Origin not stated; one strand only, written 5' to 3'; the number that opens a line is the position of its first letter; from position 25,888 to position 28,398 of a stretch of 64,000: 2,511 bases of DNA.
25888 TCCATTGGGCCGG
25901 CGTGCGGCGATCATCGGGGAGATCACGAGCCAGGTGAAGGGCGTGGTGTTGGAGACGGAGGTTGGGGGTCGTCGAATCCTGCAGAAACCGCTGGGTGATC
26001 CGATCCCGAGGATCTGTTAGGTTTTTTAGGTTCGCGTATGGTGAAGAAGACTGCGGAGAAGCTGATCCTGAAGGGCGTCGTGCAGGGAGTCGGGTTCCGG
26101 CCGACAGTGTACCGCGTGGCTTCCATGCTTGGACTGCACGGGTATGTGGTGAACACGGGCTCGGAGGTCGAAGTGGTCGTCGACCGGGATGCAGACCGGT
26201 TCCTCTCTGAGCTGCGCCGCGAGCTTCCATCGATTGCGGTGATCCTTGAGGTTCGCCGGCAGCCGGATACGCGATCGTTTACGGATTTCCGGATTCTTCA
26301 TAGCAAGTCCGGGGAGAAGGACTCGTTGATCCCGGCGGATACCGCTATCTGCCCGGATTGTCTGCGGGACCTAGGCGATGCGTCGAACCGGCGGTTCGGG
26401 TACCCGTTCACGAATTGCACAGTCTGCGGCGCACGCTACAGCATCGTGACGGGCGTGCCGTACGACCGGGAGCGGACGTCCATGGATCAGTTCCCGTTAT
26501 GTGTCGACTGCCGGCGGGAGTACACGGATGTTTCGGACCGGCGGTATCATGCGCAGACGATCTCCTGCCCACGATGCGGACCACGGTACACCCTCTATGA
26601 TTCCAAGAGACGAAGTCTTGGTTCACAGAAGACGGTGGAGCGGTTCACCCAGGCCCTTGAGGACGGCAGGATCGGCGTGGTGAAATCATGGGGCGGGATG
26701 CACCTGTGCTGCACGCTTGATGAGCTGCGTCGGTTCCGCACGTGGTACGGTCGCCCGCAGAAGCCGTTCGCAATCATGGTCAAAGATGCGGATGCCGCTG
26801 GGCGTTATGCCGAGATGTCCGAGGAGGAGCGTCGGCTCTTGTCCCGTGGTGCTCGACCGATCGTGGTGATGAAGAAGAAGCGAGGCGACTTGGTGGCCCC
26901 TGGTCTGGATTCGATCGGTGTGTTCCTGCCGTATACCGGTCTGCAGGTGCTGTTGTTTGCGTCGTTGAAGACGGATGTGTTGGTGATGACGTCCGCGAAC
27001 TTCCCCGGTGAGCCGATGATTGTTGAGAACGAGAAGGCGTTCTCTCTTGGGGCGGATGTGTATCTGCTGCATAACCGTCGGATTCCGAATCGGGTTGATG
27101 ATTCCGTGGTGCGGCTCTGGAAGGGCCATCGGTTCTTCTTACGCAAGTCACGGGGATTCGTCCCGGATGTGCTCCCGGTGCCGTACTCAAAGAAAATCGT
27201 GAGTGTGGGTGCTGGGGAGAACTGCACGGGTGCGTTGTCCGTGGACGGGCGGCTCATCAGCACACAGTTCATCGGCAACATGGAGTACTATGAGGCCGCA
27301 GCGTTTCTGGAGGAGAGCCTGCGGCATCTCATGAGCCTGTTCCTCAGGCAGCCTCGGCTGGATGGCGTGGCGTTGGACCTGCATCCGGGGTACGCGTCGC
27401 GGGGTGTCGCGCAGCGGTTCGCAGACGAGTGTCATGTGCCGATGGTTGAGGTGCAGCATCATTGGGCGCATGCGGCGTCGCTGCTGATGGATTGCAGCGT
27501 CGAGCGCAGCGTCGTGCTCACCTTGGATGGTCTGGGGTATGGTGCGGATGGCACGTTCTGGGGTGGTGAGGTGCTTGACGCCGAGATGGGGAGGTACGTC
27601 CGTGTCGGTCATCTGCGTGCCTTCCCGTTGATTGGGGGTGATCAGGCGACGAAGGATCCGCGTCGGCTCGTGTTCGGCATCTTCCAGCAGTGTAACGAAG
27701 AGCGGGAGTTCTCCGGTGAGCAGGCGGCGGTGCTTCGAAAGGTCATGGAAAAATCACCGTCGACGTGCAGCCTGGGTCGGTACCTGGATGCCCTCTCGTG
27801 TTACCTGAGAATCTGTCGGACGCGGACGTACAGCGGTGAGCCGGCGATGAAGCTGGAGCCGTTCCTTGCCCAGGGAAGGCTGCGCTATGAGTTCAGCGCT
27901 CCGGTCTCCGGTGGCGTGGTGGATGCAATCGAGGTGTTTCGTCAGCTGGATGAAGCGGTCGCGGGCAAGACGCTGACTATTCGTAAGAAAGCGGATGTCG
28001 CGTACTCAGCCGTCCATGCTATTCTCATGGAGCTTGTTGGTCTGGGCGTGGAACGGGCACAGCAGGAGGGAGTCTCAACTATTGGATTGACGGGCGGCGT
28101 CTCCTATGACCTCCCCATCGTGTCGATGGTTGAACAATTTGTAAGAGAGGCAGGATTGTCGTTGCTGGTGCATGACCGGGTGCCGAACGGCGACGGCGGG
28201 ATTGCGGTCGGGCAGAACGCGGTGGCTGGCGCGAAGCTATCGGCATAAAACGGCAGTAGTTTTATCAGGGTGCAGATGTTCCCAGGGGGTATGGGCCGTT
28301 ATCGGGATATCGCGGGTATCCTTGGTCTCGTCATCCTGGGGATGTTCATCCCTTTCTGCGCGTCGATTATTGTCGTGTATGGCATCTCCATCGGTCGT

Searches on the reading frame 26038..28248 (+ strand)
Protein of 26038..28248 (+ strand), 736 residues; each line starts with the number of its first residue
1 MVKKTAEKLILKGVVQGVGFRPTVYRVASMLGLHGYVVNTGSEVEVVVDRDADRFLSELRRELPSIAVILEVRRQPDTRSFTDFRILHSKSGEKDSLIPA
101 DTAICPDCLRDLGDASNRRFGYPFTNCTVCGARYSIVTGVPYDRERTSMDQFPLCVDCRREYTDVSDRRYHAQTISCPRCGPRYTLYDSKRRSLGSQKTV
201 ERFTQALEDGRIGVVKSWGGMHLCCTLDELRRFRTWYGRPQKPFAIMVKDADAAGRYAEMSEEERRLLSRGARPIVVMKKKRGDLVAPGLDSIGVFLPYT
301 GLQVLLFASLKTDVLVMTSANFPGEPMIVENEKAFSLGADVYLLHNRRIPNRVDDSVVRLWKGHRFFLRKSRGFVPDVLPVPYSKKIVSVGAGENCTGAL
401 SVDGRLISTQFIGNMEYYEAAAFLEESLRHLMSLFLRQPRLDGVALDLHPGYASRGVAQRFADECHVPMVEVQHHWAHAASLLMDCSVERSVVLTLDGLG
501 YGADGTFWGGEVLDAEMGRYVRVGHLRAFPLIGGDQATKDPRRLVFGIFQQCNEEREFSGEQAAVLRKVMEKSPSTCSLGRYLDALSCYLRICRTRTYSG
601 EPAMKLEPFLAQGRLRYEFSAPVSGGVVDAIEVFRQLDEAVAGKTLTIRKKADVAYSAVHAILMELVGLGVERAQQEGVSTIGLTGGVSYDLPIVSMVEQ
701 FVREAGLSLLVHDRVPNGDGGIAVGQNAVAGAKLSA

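Call 11: search_protein_families(library=pfam, proteins=[window:26038-28248:+], max_evalue=0.001)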
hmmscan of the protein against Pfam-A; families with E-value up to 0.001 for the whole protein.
window:26038-28248:+ (736 aa): 6 families
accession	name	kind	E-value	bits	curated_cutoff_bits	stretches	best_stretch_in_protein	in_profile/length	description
PF22521.2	HypF_C_2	-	3e-52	178.2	27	1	494-726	2-241/241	Carbamoyltransferase, Kae1-like Domain, second subdomain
PF07503.17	zf-HYPF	-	2.1e-31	107.9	23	2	154-187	1-34/34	HypF finger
PF01300.24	Sua5_yciO_yrdC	-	9.7e-27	94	25.1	1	205-370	1-177/178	Telomere recombination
PF17788.7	HypF_C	-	6.6e-20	72.1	23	1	385-485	4-99/99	HypF Kae1-like domain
PF00708.24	Acylphosphatase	-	4.2e-14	53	22.5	1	8-86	2-85/85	Acylphosphatase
PF00814.31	TsaD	-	0.00012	22.3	24.8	0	457-706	72-244/264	tRNA N6-adenosine threonylcarbamoyltransferase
